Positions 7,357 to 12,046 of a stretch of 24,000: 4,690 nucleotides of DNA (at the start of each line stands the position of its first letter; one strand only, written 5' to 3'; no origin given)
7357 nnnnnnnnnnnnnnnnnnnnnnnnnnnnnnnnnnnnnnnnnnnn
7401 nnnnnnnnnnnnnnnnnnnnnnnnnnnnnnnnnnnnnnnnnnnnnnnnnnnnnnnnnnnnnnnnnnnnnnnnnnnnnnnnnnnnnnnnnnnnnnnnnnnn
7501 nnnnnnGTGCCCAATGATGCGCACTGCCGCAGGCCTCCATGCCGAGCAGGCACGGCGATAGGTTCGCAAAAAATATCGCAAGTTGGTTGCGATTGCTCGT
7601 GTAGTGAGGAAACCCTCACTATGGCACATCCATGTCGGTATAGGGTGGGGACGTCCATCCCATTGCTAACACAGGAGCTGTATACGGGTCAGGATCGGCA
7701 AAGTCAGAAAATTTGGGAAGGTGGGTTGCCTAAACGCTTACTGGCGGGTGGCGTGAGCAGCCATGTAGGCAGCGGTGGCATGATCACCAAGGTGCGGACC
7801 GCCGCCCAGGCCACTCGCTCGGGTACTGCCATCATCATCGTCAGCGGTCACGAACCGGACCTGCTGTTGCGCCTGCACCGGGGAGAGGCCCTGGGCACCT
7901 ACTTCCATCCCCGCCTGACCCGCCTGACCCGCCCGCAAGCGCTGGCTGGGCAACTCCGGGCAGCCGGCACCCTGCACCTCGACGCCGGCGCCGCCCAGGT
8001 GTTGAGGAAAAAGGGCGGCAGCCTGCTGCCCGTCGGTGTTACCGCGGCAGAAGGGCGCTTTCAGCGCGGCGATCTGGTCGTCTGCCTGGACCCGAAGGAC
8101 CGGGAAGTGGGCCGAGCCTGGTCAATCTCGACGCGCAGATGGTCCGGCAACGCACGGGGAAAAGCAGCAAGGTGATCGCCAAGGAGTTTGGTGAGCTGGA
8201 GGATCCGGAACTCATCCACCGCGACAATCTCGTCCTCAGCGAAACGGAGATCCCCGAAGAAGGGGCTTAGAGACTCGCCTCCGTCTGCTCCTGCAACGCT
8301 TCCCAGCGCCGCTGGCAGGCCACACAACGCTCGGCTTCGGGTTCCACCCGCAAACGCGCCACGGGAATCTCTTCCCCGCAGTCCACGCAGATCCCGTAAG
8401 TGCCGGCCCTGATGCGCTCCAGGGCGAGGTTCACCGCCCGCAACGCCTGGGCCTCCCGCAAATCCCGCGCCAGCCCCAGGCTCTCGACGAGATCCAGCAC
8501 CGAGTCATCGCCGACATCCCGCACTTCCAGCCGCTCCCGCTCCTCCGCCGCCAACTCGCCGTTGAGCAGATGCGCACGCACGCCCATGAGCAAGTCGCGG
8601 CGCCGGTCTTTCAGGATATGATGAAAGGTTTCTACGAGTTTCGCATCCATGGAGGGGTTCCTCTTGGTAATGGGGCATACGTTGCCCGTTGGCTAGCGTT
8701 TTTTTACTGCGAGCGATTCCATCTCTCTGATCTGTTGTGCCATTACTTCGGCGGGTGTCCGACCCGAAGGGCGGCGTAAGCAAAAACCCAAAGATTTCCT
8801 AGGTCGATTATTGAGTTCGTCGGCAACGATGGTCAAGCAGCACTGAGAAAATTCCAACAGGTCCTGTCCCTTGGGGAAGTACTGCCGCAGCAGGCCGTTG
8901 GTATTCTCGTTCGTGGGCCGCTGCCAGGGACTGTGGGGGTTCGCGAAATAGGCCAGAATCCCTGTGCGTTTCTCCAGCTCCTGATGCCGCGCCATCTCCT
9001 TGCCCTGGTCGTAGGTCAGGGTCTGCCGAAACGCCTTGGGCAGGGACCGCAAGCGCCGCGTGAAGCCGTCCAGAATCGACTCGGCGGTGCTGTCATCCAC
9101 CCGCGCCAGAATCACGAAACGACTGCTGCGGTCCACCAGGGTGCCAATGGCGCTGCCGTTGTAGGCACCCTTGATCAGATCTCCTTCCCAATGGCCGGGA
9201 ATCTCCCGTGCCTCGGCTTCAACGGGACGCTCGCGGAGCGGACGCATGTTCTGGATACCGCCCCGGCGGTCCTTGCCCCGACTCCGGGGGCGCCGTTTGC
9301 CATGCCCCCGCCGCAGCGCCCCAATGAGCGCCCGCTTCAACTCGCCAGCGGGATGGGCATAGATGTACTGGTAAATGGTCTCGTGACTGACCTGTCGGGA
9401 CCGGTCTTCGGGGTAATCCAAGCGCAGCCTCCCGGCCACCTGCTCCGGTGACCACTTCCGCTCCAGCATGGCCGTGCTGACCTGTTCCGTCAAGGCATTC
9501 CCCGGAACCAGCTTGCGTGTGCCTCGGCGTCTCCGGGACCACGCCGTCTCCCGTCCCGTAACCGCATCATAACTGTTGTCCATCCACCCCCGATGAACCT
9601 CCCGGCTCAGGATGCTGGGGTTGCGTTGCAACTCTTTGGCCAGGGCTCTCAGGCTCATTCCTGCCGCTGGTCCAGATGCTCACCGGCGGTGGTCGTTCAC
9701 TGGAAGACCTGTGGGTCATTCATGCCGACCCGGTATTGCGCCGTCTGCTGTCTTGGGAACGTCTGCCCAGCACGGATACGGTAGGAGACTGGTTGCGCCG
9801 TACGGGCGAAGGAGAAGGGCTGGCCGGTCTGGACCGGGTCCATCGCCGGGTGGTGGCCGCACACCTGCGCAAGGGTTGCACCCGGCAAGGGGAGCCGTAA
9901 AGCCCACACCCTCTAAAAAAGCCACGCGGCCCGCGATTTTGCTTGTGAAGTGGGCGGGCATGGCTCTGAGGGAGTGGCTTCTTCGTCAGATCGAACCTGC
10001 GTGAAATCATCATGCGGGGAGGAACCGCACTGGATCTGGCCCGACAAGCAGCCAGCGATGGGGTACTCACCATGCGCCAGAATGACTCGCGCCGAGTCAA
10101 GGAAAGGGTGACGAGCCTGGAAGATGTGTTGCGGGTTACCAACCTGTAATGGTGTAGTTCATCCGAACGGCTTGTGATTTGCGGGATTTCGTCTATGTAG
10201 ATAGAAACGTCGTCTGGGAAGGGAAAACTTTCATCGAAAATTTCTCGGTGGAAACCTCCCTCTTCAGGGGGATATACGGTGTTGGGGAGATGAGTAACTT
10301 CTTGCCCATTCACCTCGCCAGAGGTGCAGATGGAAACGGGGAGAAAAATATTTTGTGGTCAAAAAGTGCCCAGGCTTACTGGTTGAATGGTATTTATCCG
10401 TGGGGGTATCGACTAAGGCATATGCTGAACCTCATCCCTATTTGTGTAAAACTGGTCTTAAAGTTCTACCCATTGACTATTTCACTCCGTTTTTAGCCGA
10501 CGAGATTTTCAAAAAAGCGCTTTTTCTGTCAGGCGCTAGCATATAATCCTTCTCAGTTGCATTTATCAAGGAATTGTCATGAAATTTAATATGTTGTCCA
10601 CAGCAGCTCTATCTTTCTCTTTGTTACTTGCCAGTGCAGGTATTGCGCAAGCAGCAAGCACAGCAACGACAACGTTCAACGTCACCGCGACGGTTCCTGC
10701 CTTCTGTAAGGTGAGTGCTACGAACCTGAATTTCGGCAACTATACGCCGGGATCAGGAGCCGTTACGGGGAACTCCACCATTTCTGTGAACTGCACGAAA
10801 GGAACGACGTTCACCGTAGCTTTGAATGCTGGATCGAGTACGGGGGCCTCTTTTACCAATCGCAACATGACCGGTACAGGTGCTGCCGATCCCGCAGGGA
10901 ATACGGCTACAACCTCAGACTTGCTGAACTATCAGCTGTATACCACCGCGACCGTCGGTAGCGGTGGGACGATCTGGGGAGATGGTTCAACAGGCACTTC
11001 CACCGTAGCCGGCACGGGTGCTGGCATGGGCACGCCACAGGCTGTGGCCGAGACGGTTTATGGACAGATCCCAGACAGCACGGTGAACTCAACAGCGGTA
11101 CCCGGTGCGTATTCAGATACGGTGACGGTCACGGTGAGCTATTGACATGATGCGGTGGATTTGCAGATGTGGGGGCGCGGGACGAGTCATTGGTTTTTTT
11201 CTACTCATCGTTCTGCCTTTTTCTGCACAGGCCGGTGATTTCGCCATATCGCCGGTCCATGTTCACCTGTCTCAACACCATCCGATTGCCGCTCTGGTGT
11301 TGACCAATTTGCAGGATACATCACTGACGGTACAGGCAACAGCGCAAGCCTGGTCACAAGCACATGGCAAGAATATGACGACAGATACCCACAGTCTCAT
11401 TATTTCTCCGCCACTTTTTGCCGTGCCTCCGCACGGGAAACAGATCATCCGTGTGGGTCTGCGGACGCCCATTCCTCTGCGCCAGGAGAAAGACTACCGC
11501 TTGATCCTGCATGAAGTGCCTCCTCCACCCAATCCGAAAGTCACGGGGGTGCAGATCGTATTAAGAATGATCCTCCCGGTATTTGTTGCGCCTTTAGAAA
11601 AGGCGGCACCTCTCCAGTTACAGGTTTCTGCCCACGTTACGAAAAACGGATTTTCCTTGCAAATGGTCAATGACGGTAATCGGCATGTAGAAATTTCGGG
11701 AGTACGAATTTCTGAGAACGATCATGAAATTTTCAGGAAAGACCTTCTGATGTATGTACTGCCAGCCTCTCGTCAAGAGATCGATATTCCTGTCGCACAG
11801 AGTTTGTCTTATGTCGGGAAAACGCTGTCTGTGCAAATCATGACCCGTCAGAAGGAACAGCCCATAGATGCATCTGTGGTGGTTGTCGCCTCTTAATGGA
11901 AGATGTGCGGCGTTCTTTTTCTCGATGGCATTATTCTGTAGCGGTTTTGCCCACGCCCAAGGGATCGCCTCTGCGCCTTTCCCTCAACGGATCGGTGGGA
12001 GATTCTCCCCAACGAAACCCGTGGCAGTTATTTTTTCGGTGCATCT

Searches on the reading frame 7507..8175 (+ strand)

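Call 28: search_protein_families(library=pfam, proteins=[window:7507-8175:+], max_evalue=0.001)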
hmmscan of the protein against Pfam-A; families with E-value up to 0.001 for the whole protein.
window:7507-8175:+ (222 aa): 1 family
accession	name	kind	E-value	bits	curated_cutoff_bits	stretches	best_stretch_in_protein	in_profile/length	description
PF01472.26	PUA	-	2.9e-12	46.8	24.8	1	154-204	1-50/74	PUA domain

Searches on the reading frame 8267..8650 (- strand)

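Call 28: search_protein_families(library=pfam, proteins=[window:8267-8650:-], max_evalue=0.001)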
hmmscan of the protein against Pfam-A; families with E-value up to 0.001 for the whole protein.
window:8267-8650:- (127 aa): 1 family
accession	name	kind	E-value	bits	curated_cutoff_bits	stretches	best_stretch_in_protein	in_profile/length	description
PF01258.23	zf-dskA_traR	-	2.3e-14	53.5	24.9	1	83-115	1-33/36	Prokaryotic dksA/traR C4-type zinc finger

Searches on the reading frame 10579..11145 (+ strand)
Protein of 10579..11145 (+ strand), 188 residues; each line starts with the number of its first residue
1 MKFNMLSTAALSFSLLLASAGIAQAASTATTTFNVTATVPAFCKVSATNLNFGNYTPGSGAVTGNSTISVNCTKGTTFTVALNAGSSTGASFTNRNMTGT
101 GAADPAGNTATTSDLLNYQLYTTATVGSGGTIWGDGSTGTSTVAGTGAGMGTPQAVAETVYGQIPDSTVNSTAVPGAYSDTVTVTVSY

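Call 28: search_protein_families(library=pfam, proteins=[window:10579-11145:+], max_evalue=0.001)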
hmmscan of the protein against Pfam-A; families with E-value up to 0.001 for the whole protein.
window:10579-11145:+ (188 aa): 1 family
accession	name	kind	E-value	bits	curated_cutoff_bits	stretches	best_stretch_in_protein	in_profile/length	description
PF05229.21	SCPU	-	2.4e-25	90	22.4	1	30-185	2-138/138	Spore Coat Protein U domain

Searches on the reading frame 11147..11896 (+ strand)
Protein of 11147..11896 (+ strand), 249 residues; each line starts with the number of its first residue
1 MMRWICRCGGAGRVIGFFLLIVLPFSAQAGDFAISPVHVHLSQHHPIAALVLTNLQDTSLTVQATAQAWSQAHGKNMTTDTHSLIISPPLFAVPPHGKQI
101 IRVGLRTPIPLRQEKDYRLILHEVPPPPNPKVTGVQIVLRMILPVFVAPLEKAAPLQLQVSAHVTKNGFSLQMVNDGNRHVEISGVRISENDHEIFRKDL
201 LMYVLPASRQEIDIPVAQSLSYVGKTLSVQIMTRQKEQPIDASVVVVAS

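Call 28: search_protein_families(library=pfam, proteins=[window:11147-11896:+], max_evalue=0.001)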
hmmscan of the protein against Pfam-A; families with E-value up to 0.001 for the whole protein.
window:11147-11896:+ (249 aa): 1 family
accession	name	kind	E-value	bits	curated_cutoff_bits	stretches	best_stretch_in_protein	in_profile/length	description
PF00345.26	PapD_N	-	2.3e-17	63.6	23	1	33-149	3-122/126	Pili and flagellar-assembly chaperone, PapD N-terminal domain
